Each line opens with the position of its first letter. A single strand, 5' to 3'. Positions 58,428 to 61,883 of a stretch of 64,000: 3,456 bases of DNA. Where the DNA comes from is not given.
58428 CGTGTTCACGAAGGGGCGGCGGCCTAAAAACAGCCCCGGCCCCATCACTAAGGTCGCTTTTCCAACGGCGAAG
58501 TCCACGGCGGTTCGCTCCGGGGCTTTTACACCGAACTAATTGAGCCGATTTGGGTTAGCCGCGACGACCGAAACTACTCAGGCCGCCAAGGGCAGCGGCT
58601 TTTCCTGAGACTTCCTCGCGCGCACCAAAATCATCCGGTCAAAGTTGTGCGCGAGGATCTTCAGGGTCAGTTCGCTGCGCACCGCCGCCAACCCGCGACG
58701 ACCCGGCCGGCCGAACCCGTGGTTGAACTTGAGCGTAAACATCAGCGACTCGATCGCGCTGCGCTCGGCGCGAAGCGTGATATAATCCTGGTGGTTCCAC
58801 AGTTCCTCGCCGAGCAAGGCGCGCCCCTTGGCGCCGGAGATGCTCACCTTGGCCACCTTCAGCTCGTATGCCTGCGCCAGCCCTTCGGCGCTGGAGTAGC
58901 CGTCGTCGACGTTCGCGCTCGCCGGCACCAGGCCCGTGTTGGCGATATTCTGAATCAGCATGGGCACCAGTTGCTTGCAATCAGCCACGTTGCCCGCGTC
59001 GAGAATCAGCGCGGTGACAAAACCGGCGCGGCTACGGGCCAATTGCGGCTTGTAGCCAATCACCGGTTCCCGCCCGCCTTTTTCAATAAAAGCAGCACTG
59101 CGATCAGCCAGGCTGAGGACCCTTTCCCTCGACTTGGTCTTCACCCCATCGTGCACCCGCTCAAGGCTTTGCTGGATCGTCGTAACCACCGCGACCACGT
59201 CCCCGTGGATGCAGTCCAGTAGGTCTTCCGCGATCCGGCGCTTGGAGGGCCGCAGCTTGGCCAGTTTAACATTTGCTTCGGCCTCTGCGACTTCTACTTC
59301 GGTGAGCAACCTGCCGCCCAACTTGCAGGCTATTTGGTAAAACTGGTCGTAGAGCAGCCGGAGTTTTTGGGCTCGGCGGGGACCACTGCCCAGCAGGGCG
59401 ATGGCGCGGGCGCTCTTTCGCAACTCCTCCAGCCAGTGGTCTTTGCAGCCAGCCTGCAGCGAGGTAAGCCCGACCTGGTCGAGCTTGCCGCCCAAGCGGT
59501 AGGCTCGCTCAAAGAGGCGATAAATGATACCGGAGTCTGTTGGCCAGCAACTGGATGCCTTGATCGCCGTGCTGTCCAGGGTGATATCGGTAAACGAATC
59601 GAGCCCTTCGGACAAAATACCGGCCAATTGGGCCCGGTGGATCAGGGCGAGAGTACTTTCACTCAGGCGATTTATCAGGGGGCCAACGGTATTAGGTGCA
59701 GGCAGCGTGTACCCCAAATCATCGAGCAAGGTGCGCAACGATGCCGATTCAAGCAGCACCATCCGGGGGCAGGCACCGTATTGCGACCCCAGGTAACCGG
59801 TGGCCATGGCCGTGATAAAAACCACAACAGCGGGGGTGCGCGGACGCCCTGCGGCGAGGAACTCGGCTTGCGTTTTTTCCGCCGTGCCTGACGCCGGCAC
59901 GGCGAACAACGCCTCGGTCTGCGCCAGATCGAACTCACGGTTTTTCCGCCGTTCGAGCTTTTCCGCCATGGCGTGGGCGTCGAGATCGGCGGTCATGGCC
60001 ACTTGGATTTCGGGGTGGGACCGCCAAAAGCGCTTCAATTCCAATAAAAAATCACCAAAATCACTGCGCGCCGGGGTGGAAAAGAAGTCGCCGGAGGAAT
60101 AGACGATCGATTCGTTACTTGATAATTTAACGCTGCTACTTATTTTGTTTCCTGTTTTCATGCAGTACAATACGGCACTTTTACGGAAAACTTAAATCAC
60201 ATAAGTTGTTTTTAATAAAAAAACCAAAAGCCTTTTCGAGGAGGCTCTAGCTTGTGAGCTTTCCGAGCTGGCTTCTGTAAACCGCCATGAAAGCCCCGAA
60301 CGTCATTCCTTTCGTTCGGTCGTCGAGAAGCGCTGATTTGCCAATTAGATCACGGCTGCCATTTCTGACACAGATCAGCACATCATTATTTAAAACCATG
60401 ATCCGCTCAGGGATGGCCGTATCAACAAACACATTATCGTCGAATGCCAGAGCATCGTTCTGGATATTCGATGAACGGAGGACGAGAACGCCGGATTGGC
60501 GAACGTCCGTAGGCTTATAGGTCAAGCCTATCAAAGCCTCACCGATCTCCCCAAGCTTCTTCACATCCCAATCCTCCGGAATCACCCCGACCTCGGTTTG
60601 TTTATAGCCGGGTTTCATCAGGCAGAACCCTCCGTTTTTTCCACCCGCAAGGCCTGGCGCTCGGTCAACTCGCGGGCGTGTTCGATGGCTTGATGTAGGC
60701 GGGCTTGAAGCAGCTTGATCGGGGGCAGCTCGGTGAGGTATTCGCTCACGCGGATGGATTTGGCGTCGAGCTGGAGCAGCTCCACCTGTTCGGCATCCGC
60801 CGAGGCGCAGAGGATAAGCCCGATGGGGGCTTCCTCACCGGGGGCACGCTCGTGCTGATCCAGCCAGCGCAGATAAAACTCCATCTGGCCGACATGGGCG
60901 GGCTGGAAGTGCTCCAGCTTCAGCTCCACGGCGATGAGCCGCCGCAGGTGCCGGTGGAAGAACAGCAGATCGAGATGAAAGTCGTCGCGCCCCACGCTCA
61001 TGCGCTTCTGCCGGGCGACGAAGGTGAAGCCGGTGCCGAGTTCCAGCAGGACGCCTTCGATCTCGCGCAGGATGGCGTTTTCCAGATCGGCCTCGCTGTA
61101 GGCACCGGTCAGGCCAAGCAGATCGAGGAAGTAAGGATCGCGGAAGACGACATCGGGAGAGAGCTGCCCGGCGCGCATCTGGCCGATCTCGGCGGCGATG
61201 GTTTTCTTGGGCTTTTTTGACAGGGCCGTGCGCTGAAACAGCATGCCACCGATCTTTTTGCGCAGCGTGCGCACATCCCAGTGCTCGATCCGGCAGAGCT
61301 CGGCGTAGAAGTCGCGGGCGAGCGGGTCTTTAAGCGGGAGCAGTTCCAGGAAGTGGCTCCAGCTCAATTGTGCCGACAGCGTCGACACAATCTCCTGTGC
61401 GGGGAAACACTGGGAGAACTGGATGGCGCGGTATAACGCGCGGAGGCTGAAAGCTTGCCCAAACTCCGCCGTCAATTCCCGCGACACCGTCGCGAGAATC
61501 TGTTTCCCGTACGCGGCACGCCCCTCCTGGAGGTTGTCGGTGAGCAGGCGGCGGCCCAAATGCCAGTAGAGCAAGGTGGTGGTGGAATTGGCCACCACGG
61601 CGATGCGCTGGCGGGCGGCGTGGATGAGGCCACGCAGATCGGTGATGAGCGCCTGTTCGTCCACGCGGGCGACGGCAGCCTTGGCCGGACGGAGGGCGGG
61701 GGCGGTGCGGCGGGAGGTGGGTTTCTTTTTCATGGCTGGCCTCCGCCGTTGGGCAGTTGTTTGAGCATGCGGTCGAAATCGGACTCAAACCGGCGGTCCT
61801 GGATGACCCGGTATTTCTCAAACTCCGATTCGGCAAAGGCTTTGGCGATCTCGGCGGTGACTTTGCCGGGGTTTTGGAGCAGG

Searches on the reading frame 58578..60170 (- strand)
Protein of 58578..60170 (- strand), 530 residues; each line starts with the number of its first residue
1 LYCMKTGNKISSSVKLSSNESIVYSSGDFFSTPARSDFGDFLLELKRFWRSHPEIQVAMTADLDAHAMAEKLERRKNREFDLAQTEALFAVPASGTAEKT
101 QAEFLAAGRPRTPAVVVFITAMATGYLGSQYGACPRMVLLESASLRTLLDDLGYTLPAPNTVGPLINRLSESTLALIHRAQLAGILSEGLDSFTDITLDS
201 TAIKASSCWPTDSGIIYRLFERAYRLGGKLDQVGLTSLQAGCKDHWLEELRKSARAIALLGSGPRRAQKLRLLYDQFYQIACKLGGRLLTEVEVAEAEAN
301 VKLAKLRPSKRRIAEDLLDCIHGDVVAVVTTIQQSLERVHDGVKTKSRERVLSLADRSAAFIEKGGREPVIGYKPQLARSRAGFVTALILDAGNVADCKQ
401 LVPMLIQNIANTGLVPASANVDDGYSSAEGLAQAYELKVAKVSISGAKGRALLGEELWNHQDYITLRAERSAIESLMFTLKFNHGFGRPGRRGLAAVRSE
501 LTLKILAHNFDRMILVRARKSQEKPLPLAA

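Call 54: search_protein_families(library=pfam, proteins=[window:58578-60170:-], max_evalue=0.001)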
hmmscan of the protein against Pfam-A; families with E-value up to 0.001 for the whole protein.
window:58578-60170:- (530 aa): 2 families
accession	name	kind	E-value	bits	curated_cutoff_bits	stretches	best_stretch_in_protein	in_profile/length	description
PF01609.27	DDE_Tnp_1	-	2.3e-05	24.7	23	1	370-510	33-200/200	Transposase DDE domain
PF13751.12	DDE_Tnp_1_6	-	0.0005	20.8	25.1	1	461-514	71-125/125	Transposase DDE domain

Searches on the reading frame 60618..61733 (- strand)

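Call 54: search_protein_families(library=pfam, proteins=[window:60618-61733:-], max_evalue=0.001)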
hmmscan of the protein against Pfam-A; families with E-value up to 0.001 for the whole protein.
window:60618-61733:- (371 aa): 2 families
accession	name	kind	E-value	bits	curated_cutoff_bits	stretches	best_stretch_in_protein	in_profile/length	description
PF06250.17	YhcG_C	-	3.7e-45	154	32.5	1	196-343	3-153/157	YhcG PDDEXK nuclease domain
PF17761.7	DUF1016_N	-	1.3e-39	135.9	32.8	1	33-168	2-137/137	DUF1016 N-terminal domain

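Call 68: search_protein_families(library=padloc, proteins=[window:60618-61733:-], max_evalue=0.001)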
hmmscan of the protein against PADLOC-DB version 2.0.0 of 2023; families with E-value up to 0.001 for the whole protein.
window:60618-61733:- (371 aa): 33 families (the best 25 are shown)
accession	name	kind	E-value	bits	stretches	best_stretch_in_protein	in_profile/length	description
PDLC04807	PDC-S02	-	5e-118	392.3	1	23-358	10-347/351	-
PDLC04822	PDC-S02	-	1.7e-111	370.5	1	24-318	8-293/294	-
PDLC04817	PDC-S02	-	4.3e-85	283.7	2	26-223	8-206/286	-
PDLC04831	PDC-S02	-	7.1e-83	276.9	1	25-356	10-337/346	-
PDLC04795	PDC-S02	-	7.4e-83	276.7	1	25-359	23-353/357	-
PDLC04810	PDC-S02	-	9.2e-74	246.8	1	25-356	10-350/355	-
PDLC04803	PDC-S02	-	3.5e-73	244.6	1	89-355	4-263/269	-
PDLC04825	PDC-S02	-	2.4e-70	234.4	1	24-203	12-192/193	-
PDLC04820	PDC-S02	-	1.9e-60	202.7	1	2-349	2-319/332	-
PDLC04827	PDC-S02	-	1.7e-51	173.1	1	23-249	7-231/234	-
PDLC04813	PDC-S02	-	2.8e-48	162.1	1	196-358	7-170/175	-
PDLC04821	PDC-S02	-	2.3e-35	119.7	1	25-145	9-129/133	-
PDLC01464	PD_DExK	-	1.7e-33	113.7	1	125-270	1-126/126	"CAS-I,CAS-II,CAS-III,CAS-IV,CAS-V,CAS-VI; associated"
PDLC04812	PDC-S02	-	1e-32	111.1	1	24-168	6-148/151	-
PDLC04826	PDC-S02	-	8.5e-31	105.3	1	27-237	12-217/222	-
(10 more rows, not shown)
